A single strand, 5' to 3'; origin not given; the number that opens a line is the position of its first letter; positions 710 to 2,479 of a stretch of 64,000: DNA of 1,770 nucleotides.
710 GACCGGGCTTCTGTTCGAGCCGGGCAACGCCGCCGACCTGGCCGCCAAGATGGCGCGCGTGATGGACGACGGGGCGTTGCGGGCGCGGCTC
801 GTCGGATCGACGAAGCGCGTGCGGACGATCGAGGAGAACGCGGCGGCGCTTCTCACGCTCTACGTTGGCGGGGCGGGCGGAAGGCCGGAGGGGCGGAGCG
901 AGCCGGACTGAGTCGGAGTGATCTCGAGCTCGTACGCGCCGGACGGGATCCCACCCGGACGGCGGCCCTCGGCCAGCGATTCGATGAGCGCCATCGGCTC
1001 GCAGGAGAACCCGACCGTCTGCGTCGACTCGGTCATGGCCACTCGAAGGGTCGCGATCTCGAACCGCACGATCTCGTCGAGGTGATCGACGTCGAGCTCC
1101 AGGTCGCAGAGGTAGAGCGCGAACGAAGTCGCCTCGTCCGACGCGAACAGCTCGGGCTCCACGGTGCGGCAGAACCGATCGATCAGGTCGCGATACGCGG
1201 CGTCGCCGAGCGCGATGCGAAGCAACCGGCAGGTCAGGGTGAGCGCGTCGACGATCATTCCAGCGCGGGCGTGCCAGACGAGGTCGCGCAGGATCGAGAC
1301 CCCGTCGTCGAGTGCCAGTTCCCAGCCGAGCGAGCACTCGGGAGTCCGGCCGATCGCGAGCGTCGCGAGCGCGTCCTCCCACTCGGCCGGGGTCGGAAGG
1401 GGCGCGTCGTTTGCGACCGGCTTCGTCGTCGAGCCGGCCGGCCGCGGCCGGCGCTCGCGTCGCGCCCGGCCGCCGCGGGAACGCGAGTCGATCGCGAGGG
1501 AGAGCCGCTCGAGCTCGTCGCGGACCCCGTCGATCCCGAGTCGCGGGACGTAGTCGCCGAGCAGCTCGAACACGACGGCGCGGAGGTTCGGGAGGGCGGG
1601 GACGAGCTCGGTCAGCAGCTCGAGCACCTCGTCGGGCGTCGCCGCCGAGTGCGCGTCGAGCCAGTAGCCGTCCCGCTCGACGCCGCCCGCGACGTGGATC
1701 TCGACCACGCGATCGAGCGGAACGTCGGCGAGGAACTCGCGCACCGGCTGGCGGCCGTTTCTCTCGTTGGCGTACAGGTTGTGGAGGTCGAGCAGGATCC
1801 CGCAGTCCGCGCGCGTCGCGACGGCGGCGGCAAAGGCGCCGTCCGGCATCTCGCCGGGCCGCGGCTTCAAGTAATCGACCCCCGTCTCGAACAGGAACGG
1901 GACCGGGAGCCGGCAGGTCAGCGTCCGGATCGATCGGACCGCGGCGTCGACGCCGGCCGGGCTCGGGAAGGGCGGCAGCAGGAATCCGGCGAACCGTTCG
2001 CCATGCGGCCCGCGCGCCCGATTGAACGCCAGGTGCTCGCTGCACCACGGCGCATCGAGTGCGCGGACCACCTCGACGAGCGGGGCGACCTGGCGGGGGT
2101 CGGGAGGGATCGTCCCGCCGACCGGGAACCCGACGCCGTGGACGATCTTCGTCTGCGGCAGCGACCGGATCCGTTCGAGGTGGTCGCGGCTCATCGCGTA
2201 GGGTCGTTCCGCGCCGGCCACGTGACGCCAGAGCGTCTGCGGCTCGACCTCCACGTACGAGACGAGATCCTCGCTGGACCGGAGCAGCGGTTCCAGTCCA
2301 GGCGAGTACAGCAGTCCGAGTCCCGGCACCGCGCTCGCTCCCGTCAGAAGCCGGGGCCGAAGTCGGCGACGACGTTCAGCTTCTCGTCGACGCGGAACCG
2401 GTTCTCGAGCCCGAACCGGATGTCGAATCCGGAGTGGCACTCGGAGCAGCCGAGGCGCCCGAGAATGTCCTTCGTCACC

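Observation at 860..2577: Compact MNIO (DUF692) operon: 77-aa CxxCH-SG peptide plus an MNIO fused to a partner-like domain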

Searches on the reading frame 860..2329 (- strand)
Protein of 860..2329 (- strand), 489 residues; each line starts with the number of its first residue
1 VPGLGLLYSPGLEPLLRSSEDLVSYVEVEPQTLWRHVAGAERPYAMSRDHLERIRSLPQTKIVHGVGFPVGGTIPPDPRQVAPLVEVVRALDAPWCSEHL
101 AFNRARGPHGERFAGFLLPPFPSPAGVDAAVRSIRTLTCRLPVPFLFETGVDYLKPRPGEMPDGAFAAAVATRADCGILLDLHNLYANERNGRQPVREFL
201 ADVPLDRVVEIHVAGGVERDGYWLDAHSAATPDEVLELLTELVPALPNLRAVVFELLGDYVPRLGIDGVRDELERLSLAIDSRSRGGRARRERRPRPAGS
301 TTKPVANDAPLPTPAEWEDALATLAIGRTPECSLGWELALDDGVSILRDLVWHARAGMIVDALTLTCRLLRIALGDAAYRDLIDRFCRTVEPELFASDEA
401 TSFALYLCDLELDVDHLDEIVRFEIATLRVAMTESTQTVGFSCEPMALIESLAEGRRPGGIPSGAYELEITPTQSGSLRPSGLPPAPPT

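Call 5: search_protein_families(library=pfam, proteins=[window:860-2329:-], max_evalue=1)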
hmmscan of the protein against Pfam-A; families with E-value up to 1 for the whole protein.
window:860-2329:- (489 aa): 1 family
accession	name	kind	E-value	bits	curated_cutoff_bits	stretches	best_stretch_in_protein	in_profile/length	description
PF05114.20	MbnB_TglH_ChrH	-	1.1e-38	133.5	25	1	12-249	11-235/263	RiPP precursor modification enzyme MbnB/TglH/ChrH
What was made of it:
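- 1475..2329 (-): MNIO (DUF692) TIM-barrel catalytic domain, residues 1-285. Pfam PF05114 at E 1.1e-38 (call 5).
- On MNIO superfamily (PF05114, DUF692): 133.5 bits against a cut-off of 25, E 1.1e-38, residues 12-249 (call 5).
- Checked: Pfam PF05114 (MbnB_TglH_ChrH) covers residues 12-249 at E 1.1e-38 (call 5).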

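Call 6: search_protein_families(library=ncbifam, proteins=[window:860-2329:-], max_evalue=1)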
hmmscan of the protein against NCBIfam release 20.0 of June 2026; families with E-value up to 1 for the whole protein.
window:860-2329:- (489 aa): 4 families
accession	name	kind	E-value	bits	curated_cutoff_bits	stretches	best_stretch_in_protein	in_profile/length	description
NF050151.1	RiPP_MNIO_ApyH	equivalog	1.3e-32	113.1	400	1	2-276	11-276/283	multinuclear non-heme iron-dependent oxidative enzyme ApyH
NF050167.1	MNIO_BufB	equivalog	9.6e-30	103.8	310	1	48-249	38-238/262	MNIO family bufferin maturase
NF003818.2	PRK05409.1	equivalog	5.1e-23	82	360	1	12-243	11-231/264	HvfB family MNIO-type RiPP peptide maturase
NF050165.1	MNIO_ChrH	equivalog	8e-10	38.3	600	1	164-261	159-262/363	MNIO family chryseobactin maturase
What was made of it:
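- On Characterised MNIO subfamilies (ApyH, BufB, HvfB, ChrH equivalogs of NCBIfam): ApyH 113 against 400, BufB 104 against 310, HvfB 82 against 360, ChrH 38 against 600 (call 6).
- Closest known: Bufferin systems BufA/BufB/BufC. Different: The enzyme scores 104 bits against the BufB model's cut-off of 310 (call 6).
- Weak similarity of the CxxC stretch to zinc-finger or Fe-S models is noise-level only (calls 5, 6).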

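Call 16: find_homologous_proteins(query=window:863-2329:-, max_evalue=1e-20)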
Query window:863-2329:- (489 aa): 1276 proteins with E <= 1e-20 among 8000 candidates; the best 120 are listed.
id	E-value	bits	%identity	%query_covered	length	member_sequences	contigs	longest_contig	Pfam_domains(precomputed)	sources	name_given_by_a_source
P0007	3.3e-156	539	54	97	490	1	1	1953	PF05114.21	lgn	-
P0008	2.2e-154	533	55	97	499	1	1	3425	PF05114.21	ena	-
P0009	3.3e-151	522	52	96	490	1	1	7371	PF05114.21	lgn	-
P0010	2.9e-149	516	49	96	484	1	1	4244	PF05114.21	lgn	-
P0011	3.7e-149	516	53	96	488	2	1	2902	PF05114.21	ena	-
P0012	1.9e-148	513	53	96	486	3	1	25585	PF05114.21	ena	-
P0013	3.1e-147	509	48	96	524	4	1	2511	PF05114.21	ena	-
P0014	3.7e-145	502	51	97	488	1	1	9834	PF05114.21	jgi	jgi:uncharacterized protein (UPF0276 family)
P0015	1.5e-144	500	48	96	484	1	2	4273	PF05114.21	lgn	-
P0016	1.8e-144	500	51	96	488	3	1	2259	PF05114.21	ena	-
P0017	6.1e-144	498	52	97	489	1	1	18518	PF05114.21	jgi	jgi:uncharacterized protein (UPF0276 family)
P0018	9.4e-144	498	52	96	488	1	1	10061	PF05114.21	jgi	jgi:uncharacterized protein (UPF0276 family)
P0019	3.7e-143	496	52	96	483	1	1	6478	PF05114.21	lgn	-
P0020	4.3e-143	496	51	96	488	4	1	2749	PF05114.21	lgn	-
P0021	5.4e-143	495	51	97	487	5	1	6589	PF05114.21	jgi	jgi:uncharacterized protein (UPF0276 family)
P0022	7.6e-143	495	52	96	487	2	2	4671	PF05114.21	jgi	-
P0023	4.0e-142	492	51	97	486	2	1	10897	PF05114.21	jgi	jgi:uncharacterized protein (UPF0276 family)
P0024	4.5e-142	492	48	96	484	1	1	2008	PF05114.21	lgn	-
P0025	5.4e-142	492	50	97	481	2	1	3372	PF05114.21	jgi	jgi:uncharacterized protein (UPF0276 family)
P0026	3.3e-141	489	51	97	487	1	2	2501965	PF05114.21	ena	-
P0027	4.4e-141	489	49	98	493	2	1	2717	PF05114.21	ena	-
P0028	6.9e-141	488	51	98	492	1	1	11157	PF05114.21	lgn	-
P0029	8.2e-141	488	51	96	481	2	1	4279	PF05114.21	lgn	-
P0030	1.6e-140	487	51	96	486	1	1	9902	PF05114.21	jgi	jgi:uncharacterized protein (UPF0276 family)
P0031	2.8e-140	486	50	96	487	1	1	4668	PF05114.21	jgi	jgi:uncharacterized protein (UPF0276 family)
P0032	3.6e-140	486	51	97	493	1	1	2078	PF05114.21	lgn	-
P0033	7.1e-140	485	49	98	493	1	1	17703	PF05114.21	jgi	jgi:uncharacterized protein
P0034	2.7e-139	483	50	98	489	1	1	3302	PF05114.21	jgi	-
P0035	4.0e-139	482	49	96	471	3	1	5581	PF05114.21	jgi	jgi:uncharacterized protein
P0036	5.6e-139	482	48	98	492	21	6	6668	PF05114.21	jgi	jgi:uncharacterized protein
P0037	5.8e-139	482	49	99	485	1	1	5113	PF05114.21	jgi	-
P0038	6.0e-139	482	52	96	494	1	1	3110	PF05114.21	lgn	-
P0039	6.2e-139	482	50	97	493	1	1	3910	PF05114.21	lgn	-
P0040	2.1e-138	480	50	97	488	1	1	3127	PF05114.21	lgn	-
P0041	2.6e-138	480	46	96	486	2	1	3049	PF05114.21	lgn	-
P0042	3.1e-138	480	49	98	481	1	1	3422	PF05114.21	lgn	-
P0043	3.4e-138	479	51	96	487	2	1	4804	PF05114.21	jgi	jgi:uncharacterized protein (UPF0276 family)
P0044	4.8e-138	479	50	97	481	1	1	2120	PF05114.21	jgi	-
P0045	1.6e-137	477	50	97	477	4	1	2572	PF05114.21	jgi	jgi:uncharacterized protein (UPF0276 family)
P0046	2.1e-137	477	50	98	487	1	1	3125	PF05114.21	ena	-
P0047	3.5e-137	476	52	96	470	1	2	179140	PF05114.21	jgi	jgi:uncharacterized protein (UPF0276 family)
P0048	5.9e-137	475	51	98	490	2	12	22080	PF05114.21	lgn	-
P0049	7.6e-137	475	49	96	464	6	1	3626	PF05114.21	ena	-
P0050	9.8e-137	475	52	96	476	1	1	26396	PF05114.21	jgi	jgi:uncharacterized protein (UPF0276 family)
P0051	9.9e-137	475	51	96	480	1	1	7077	PF05114.21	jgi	jgi:uncharacterized protein (UPF0276 family)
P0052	1.0e-136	475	49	98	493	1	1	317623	PF05114.21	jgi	jgi:uncharacterized protein (UPF0276 family)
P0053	1.1e-136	474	49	98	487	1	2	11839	PF05114.21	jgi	jgi:uncharacterized protein (UPF0276 family)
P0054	4.7e-136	472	48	98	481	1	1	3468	PF05114.21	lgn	-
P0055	5.8e-136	472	49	98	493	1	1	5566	PF05114.21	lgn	-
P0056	6.3e-136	472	47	97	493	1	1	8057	PF05114.21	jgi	-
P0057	8.0e-136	472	50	96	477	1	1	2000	PF05114.21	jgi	jgi:uncharacterized protein (UPF0276 family)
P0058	8.4e-136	472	50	97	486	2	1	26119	PF05114.21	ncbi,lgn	-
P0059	8.8e-136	471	50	98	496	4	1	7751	PF05114.21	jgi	-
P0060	2.6e-135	470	50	96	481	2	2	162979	PF05114.21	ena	-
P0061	2.9e-135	470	49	98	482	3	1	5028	PF05114.21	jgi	jgi:uncharacterized protein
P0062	3.0e-135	470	51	96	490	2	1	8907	PF05114.21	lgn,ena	-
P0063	7.1e-135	468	52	96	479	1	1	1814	PF05114.21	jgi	jgi:uncharacterized protein (UPF0276 family)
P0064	7.1e-135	468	49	96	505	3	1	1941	PF05114.21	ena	-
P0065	9.3e-135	468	50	96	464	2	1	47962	PF05114.21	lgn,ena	-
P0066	1.1e-134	468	47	99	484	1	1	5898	PF05114.21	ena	-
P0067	1.2e-134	468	51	96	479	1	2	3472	PF05114.21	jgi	jgi:uncharacterized protein (UPF0276 family)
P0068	1.4e-134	467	50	96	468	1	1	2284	PF05114.21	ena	-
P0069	2.0e-134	467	50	96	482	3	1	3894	PF05114.21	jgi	jgi:uncharacterized protein (UPF0276 family)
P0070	3.6e-134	466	45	96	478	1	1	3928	PF05114.21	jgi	jgi:uncharacterized protein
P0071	5.5e-134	466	49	96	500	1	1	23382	PF05114.21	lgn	-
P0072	1.6e-133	464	50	96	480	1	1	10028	PF05114.21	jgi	jgi:uncharacterized protein (UPF0276 family)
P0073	5.3e-133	462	48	96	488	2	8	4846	PF05114.21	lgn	-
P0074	6.4e-133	462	51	96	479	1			PF05114.21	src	-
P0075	8.1e-133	462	50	93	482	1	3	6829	PF05114.21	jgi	jgi:uncharacterized protein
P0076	2.3e-132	460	48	98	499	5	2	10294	PF05114.21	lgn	-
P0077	2.8e-132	460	50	96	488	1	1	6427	PF05114.21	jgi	jgi:uncharacterized protein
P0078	2.8e-132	460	51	96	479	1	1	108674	PF05114.21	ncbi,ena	-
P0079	5.5e-132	459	48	96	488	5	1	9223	PF05114.21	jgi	jgi:uncharacterized protein (UPF0276 family)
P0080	1.8e-131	457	51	96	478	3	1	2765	PF05114.21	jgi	jgi:uncharacterized protein (UPF0276 family)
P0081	2.7e-131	457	49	96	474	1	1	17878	PF05114.21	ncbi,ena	-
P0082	3.1e-131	456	48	94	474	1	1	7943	PF05114.21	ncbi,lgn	-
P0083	3.1e-131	456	50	96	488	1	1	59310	PF05114.21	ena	-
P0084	4.1e-131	456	48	96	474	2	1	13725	PF05114.21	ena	-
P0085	4.9e-131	456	49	97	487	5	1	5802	PF05114.21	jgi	jgi:uncharacterized protein (UPF0276 family)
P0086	7.3e-131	455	50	96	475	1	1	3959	PF05114.21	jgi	-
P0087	1.1e-130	455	49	96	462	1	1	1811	PF05114.21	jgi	jgi:uncharacterized protein (UPF0276 family)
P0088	1.3e-130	454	48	96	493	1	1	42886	PF05114.21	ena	-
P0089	1.4e-130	454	49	96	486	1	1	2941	PF05114.21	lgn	-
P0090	1.6e-130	454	51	96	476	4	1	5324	PF05114.21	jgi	-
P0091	1.9e-130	454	51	96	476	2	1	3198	PF05114.21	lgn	-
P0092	2.6e-130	453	50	94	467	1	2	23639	PF05114.21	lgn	-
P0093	3.7e-130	453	49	96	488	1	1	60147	PF05114.21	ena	-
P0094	2.6e-129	450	45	96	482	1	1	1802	PF05114.21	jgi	jgi:uncharacterized protein (UPF0276 family)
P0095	2.8e-129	450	46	98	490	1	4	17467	PF05114.21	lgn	-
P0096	3.0e-129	450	49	96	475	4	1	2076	PF05114.21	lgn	-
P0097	3.5e-129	450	46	97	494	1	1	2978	PF05114.21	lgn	-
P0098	5.3e-129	449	47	97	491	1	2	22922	PF05114.21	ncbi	-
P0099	5.6e-129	449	48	97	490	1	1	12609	PF05114.21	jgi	jgi:uncharacterized protein (UPF0276 family)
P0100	5.6e-129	449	46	98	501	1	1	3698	PF05114.21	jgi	jgi:uncharacterized protein (UPF0276 family)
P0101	5.8e-129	449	49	96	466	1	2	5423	PF05114.21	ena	-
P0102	6.7e-129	449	49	96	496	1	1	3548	PF05114.21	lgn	-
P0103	7.2e-129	449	47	96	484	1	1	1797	PF05114.21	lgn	-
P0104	7.8e-129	449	48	96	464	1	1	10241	PF05114.21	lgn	-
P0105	1.0e-128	448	46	97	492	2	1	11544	PF05114.21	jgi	jgi:uncharacterized protein (UPF0276 family)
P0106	1.4e-128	448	50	96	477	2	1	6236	PF05114.21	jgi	jgi:uncharacterized protein (UPF0276 family)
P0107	1.5e-128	448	50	94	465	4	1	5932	PF05114.21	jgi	-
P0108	2.2e-128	447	48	96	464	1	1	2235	PF05114.21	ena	-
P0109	2.4e-128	447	46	97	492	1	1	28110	PF05114.21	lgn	-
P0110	3.4e-128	446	46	97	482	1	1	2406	PF05114.21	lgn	-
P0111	3.9e-128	446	48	97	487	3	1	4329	PF05114.21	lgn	-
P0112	4.0e-128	446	50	92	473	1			PF05114.21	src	-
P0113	4.0e-128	446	47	96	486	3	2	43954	PF05114.21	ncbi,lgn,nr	ncbi:MAG: DUF692 domain-containing protein [Candidatus Thiodiazotropha sp. (ex Dulcina madagascarien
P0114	4.1e-128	446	50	96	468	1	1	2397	PF05114.21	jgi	jgi:uncharacterized protein (UPF0276 family)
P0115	5.1e-128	446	49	93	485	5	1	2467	PF05114.21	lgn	-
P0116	6.1e-128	446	46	96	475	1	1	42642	PF05114.21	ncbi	-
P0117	7.7e-128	445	47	97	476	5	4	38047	PF05114.21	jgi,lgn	jgi:uncharacterized protein (UPF0276 family)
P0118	7.7e-128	445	47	99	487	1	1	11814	PF05114.21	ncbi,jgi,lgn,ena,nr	ncbi:MAG TPA: DUF692 family protein [Thermoanaerobaculia bacterium]|nr:DUF692 family protein [Thermo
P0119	7.9e-128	445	47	96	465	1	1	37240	PF05114.21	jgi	jgi:uncharacterized protein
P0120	8.8e-128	445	48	97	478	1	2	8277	PF05114.21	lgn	-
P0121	1.1e-127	445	47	98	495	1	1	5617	PF05114.21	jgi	-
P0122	1.5e-127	444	46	95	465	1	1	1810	PF05114.21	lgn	-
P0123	1.6e-127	444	49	96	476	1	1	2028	PF05114.21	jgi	jgi:uncharacterized protein (UPF0276 family)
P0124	2.2e-127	444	48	96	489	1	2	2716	PF05114.21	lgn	-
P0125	2.2e-127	444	44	96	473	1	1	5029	PF05114.21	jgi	-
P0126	2.4e-127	444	48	97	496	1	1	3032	PF05114.21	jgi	jgi:uncharacterized protein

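Call 18: find_encoding_contigs(protein=P0026, flank=6000, max_places=2)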
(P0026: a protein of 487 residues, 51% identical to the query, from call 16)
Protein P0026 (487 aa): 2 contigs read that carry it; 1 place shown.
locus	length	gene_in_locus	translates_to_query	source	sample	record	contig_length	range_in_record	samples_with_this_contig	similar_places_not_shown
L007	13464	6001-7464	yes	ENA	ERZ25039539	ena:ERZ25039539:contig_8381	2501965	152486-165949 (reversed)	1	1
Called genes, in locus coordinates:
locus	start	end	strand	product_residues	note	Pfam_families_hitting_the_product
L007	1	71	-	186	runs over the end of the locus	PF02627:CMD (weak)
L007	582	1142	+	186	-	-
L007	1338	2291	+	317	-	PF13289:SIR2_2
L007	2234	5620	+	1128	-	PF20703:nSTAND1, PF23098:Beta-prop_NOL10_N, PF24105:Beta-prop_CAF1B_HIR1, PF24807:WD40_CDC20-Fz, PF00400:WD40, PF23381:Beta-prop_IFT122_1st, PF24796:WDR55, PF24814:WD40_Prp19, +99 more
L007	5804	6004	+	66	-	-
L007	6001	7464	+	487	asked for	PF05114:MbnB_TglH_ChrH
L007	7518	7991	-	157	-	-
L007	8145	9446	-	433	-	-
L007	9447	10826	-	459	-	PF07690:MFS_1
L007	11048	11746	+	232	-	PF13560:HTH_31, PF17765:MLTR_LBD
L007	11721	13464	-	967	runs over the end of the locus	PF01425:Amidase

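Call 19: find_encoding_contigs(protein=P0118, flank=6000, max_places=2)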
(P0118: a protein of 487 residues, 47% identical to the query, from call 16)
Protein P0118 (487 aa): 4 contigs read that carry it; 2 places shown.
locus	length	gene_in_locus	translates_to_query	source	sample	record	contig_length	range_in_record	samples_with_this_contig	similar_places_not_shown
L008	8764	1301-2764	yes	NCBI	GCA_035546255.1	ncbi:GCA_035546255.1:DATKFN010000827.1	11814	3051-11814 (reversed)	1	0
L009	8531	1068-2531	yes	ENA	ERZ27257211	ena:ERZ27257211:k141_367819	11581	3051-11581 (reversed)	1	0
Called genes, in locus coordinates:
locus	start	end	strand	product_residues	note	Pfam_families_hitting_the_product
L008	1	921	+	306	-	?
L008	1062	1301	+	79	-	-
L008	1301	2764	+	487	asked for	PF05114:MbnB_TglH_ChrH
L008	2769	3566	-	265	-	-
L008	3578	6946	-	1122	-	PF01098:FTSW_RODA_SPOVE, PF00905:Transpeptidase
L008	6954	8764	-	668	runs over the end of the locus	PF00069:Pkinase, PF07714:PK_Tyr_Ser-Thr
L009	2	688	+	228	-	?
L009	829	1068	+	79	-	-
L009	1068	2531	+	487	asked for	PF05114:MbnB_TglH_ChrH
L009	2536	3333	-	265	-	-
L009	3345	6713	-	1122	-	PF01098:FTSW_RODA_SPOVE, PF00905:Transpeptidase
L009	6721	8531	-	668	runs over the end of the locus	PF00069:Pkinase, PF07714:PK_Tyr_Ser-Thr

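Call 31: find_related_loci(query=A2, collection=genome_contigs, flank=4000)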
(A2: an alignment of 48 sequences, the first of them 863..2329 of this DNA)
Query A2 (489 aa) in genome_contigs; peptide patterns used: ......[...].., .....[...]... (x = any residue, [..] = any of these).
324 stretches matched a pattern; 294 encode a relative of the query (tblastn E <= 1e-3); the best 80 are kept; 80 distinct loci.
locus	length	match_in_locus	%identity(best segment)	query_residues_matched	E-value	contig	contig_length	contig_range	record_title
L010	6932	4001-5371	50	3-471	5e-137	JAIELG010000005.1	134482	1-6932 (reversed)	MAG: Burkholderiales bacterium isolate co.spades.CONCOCT.1kb_034 c_000000000019, whole genome shotgun sequence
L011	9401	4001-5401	47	3-472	3e-132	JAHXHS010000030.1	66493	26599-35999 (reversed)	MAG: Candidatus Thiodiazotropha sp. (ex Epidulcina cf. delphinae) isolate 3502H_Th2 c_000000000033, whole genome shotgun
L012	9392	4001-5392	51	3-472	3e-131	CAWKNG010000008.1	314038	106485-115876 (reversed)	MAG: uncultured Actinomycetes bacterium isolate MFD01275.bin.1.259 genome assembly, contig: contig_42939, whole genome s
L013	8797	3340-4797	51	3-483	2e-130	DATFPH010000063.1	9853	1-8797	MAG TPA_asm: Thermoanaerobaculia bacterium isolate SMAG_U9298 k141_1552826, whole genome shotgun sequence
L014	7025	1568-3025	49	3-483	4e-130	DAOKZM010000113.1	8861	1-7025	MAG TPA_asm: Thermomicrobiales bacterium isolate AMR_MDS_0050 NODE_3301_length_8861_cov_3.445265, whole genome shotgun s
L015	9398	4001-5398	48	3-471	2e-127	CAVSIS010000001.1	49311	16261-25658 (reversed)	MAG: uncultured Acidobacteriota bacterium isolate MFD02416.bin.4.367 genome assembly, contig: contig_100555, whole genom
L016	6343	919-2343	45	3-480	1e-126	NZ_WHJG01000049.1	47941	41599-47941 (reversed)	Massilia frigida strain CCM 8695 NODE_49_length_47941_cov_7.738277, whole genome shotgun sequence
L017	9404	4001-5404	46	3-472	1e-125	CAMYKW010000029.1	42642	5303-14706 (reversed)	MAG: uncultured Gammaproteobacteria bacterium isolate FCS_M_Gamma_073 genome assembly, contig: scaffold_897, whole genom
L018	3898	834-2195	48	3-470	5e-128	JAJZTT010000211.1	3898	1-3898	MAG: Proteobacteria bacterium isolate SKS3.bin88 NODE_39679_length_3898_cov_1.811191, whole genome shotgun sequence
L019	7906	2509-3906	49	3-471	1e-124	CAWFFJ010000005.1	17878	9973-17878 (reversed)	MAG: uncultured Acidobacteriota bacterium isolate MFD02416.bin.3.238 genome assembly, contig: contig_103095, whole genom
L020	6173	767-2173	44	3-472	1e-124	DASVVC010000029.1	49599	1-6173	MAG TPA_asm: Telluria sp. isolate SMAG_U3333 k141_563296, whole genome shotgun sequence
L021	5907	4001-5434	44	3-483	8e-124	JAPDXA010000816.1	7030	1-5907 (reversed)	MAG: Candidatus Thiodiazotropha lotti isolate KOTO2_Th1 c_000000000213, whole genome shotgun sequence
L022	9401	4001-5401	41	3-470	2e-123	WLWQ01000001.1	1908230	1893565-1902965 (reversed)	MAG: Pseudomonadales bacterium isolate MH-Pat-SR_autometa_2-1 NODE_3_length_1908230_cov_14.147438, whole genome shotgun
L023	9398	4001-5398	44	3-477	9e-124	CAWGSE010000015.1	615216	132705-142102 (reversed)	MAG: uncultured Acidobacteriota bacterium isolate MFD06085.bin.1.67 genome assembly, contig: contig_6180, whole genome s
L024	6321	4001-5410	47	3-472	2e-123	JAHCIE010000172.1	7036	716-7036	MAG: Anaerolineae bacterium isolate TGS_CHL1 CHL1_172, whole genome shotgun sequence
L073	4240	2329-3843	40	3-472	5e-111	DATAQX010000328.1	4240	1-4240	MAG TPA_asm: Silvibacterium sp. isolate SMAG_U5478 k141_4009952, whole genome shotgun sequence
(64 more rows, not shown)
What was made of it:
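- On adjamnio-7 putative precursor family: The enzyme context is the same (call 31).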

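Call 40: predict_structure(alignment_id=A2)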
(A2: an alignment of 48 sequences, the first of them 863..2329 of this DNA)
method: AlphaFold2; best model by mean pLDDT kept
length: 489 residues; sequences in the alignment: 48
mean_pLDDT: 91.1   pTM: 0.89
mean pLDDT of the five models: 91.1, 90.8, 90.1, 89.4, 89.3
residues with pLDDT >= 90: 399; 70-90: 51; 50-70: 22; < 50: 17
segments of 3 or more residues with pLDDT < 50: 477-489
pLDDT, mean of each block of 10 residues (from residue 1): 92 93 95 84 87 95 91 92 94 98 94 95 98 96 98 94 98 98 98 97 97 96 94 96 95 95 95 96 67 51 65 97 96 96 97 96 97 98 96 93 97 97 96 93 97 94 97 60 28
secondary structure, 60 per line:
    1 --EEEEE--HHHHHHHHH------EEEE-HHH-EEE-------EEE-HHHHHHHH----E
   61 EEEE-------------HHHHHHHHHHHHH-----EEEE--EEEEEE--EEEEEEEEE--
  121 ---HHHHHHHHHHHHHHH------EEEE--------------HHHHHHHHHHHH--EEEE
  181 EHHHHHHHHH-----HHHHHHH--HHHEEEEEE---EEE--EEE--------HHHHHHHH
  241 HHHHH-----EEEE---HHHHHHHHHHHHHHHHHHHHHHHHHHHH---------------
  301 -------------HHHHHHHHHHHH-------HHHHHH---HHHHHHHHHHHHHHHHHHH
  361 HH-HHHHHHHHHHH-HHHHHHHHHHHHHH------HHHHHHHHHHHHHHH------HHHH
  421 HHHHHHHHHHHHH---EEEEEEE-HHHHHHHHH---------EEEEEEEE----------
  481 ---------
elements in order: E3-7 H10-18 E25-28 E34-36 E44-46 H48-55 E60-64 H78-90 E96-99 E102-107 E110-118 H124-138 E145-148 H163-174 E177-181 H182-190 H196-202 E208-213 E217-219 E222-224 H233-245 E251-254 H258-285 H314-325 H333-338 H342-362 H364-374 H376-389 H396-410 H417-433 E437-443 H445-453 E463-470
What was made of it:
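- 1391..1474 (-): Low-complexity, low-confidence linker, residues 286-313. pLDDT is 51-67 here in the AlphaFold2 model (call 40).
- Checked: The AlphaFold2 model puts the TIM barrel at 1-285, a low-confidence linker at 286-313, a second domain at 314-470 and a disordered tail at 477-489 (call 40).
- The two-domain model has pTM 0.89, suggesting a fixed domain arrangement (call 40).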
